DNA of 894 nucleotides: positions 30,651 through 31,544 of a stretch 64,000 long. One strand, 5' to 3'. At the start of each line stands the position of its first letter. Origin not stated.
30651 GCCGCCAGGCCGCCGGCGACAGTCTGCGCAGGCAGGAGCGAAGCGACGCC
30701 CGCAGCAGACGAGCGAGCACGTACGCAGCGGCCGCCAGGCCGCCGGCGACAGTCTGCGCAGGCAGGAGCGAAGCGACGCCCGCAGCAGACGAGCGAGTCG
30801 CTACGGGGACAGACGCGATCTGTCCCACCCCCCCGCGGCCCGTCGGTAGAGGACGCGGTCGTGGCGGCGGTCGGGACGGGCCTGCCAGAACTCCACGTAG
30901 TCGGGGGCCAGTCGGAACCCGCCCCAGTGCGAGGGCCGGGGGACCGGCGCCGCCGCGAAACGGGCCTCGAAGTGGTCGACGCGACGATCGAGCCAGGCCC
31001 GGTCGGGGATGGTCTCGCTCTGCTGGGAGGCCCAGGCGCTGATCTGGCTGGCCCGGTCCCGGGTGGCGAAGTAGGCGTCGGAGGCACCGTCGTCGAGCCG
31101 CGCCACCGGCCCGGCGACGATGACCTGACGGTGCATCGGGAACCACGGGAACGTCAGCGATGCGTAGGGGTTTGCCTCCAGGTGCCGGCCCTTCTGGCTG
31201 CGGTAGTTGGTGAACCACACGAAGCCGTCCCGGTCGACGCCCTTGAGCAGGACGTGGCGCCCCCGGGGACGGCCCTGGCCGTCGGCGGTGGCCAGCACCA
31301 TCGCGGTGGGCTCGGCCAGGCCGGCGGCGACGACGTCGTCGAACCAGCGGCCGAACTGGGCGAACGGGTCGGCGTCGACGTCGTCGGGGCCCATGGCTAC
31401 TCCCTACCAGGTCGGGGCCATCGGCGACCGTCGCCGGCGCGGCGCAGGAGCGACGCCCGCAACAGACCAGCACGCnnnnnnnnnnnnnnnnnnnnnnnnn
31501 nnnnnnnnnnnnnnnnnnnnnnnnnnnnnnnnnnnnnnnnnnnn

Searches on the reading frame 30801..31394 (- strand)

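Call 23: search_protein_families(library=pfam, proteins=[window:30801-31394:-], max_evalue=0.00001)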
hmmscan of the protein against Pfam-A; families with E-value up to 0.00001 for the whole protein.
window:30801-31394:- (197 aa): 2 families
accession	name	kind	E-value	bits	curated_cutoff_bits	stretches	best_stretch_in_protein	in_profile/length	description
PF01243.27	PNPOx_N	-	2e-28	99.6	28.1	1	19-143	2-117/120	Pyridoxamine 5'-phosphate oxidase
PF10590.14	PNP_phzG_C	-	2.4e-18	66.2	27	1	157-197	1-42/42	Pyridoxine 5'-phosphate oxidase C-terminal dimerisation region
